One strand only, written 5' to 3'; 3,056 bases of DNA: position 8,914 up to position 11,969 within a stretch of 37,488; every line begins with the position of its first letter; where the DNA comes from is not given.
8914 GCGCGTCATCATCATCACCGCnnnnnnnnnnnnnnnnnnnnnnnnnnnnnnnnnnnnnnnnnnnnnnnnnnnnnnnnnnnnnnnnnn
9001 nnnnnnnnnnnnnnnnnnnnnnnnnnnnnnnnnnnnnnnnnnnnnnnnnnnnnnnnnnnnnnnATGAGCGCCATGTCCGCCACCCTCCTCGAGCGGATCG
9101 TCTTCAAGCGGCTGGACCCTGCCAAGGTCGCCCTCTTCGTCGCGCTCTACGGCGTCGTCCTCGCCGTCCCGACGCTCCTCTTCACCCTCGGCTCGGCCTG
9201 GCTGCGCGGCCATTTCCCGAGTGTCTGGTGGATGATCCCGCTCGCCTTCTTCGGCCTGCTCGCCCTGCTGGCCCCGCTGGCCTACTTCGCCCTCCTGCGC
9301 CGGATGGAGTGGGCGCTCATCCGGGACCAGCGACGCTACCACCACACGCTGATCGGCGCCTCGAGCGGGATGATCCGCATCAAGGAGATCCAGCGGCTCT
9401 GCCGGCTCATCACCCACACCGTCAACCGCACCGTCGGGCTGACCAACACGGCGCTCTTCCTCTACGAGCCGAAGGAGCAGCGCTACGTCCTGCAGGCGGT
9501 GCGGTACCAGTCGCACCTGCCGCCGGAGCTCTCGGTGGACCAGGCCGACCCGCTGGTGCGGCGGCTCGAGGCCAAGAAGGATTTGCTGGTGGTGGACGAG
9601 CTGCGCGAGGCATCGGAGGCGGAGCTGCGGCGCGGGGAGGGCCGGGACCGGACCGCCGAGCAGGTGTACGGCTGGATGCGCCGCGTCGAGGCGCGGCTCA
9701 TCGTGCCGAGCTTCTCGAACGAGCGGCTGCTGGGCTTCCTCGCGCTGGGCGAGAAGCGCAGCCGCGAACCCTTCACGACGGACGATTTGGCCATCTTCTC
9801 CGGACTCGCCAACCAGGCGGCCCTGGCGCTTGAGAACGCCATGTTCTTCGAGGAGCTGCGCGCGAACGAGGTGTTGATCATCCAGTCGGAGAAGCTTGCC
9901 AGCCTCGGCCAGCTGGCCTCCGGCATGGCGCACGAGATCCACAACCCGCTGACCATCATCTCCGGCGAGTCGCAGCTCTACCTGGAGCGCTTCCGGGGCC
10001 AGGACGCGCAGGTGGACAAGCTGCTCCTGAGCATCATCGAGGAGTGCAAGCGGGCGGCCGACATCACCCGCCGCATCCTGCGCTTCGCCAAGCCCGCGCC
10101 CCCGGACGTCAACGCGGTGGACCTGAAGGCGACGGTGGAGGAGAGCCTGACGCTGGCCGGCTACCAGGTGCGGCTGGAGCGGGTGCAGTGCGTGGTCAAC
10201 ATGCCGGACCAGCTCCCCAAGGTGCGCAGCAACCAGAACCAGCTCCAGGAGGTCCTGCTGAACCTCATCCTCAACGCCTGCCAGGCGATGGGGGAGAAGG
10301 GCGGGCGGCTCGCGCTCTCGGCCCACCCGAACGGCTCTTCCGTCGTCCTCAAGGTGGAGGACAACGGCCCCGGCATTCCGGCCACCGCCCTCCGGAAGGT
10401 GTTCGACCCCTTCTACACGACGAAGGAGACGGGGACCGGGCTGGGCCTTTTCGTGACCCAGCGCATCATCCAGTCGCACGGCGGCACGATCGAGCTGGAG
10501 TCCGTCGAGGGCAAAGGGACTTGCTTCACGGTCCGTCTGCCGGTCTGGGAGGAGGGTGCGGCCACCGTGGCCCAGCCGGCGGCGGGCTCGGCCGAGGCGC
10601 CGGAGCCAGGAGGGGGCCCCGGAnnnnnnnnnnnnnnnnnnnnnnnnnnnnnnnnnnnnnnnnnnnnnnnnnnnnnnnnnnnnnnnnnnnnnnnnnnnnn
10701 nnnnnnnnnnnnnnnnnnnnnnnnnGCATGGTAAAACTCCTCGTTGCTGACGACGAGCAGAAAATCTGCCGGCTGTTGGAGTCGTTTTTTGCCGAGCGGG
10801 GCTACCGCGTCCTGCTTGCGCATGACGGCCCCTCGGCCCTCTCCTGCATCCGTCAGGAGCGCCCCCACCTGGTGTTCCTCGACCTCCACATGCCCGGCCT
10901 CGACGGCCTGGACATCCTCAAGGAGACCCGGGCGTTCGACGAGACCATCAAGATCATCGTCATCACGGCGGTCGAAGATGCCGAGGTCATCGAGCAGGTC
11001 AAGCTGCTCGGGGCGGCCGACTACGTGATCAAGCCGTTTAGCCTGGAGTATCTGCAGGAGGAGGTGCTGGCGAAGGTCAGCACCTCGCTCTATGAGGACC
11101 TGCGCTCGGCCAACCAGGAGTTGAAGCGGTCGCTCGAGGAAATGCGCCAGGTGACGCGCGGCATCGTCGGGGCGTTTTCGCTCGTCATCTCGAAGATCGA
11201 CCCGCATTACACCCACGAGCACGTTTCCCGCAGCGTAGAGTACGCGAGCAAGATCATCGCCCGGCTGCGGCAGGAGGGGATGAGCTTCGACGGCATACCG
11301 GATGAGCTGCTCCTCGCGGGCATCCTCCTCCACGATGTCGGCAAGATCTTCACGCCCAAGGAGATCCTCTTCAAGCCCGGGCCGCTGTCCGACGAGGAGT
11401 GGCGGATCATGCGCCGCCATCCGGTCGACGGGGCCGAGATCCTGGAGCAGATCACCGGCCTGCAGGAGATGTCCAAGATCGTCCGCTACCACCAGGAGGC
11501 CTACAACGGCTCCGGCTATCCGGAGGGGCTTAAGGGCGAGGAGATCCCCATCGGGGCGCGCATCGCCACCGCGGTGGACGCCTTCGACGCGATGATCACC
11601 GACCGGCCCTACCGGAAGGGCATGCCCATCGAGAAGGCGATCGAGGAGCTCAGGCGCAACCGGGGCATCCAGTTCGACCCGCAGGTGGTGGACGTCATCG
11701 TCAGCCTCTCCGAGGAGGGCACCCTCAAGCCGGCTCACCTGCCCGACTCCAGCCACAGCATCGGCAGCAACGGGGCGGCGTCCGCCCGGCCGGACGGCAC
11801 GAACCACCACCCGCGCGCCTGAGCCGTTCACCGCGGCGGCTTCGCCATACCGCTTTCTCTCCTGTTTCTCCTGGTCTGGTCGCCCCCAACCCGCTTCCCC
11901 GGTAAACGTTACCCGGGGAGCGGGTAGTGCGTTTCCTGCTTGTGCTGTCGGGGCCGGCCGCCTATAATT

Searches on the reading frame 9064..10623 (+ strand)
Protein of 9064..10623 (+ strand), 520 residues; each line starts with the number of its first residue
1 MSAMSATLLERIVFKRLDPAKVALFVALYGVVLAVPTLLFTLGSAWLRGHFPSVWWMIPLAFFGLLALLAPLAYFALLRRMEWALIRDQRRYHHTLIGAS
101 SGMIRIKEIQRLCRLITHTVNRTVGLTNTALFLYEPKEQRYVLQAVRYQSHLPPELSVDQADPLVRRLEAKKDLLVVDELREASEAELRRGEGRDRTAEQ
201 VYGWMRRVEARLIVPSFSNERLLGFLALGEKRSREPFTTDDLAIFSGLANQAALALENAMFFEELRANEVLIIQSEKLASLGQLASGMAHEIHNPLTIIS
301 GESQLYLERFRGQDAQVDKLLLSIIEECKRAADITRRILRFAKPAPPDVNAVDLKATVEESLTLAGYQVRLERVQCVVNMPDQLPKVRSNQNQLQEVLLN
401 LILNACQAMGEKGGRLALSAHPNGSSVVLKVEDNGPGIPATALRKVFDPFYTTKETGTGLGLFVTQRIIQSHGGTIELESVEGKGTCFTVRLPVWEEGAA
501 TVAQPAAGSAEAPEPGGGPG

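Call 46: search_protein_families(library=pfam, proteins=[window:9064-10623:+], max_evalue=0.00001)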
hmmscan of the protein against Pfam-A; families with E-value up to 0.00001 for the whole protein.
window:9064-10623:+ (520 aa): 5 families
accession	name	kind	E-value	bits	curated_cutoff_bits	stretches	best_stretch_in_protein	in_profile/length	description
PF02518.31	HATPase_c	-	1.7e-27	96.5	26.4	1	390-494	2-109/111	Histidine kinase-, DNA gyrase B-, and HSP90-like ATPase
PF13492.12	GAF_3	-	5.6e-12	46.6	27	1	118-258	11-129/129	GAF domain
PF00512.31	HisKA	-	9.3e-12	45.3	26.9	1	281-343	2-62/66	His Kinase A (phospho-acceptor) domain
PF01590.32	GAF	-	2.6e-09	38.1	22.4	1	109-256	2-133/133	GAF domain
PF13185.12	GAF_2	-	7.9e-09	36.3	28.6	1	108-257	3-136/136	GAF domain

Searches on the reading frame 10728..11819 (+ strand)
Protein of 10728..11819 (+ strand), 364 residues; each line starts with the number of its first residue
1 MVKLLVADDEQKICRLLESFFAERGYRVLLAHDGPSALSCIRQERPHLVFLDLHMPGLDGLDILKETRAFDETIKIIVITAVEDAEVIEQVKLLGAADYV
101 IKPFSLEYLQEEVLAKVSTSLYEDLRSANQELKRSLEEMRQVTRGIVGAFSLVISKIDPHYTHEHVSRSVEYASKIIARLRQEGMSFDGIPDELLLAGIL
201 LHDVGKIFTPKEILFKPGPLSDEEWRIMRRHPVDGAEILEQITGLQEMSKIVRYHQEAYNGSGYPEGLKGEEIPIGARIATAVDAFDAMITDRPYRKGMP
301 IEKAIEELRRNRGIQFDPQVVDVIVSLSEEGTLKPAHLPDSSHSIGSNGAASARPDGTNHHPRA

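Call 46: search_protein_families(library=pfam, proteins=[window:10728-11819:+], max_evalue=0.00001)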
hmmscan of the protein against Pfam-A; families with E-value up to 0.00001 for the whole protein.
window:10728-11819:+ (364 aa): 3 families
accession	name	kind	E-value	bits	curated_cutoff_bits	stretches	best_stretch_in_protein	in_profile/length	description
PF13487.12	HD_5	-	7.7e-34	117.3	27.2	1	196-320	44-170/170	HD domain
PF00072.30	Response_reg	-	2.7e-26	92.4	30.2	1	5-113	2-110/111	Response regulator receiver domain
PF01966.28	HD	-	5.5e-19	69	22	1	164-289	3-116/116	HD domain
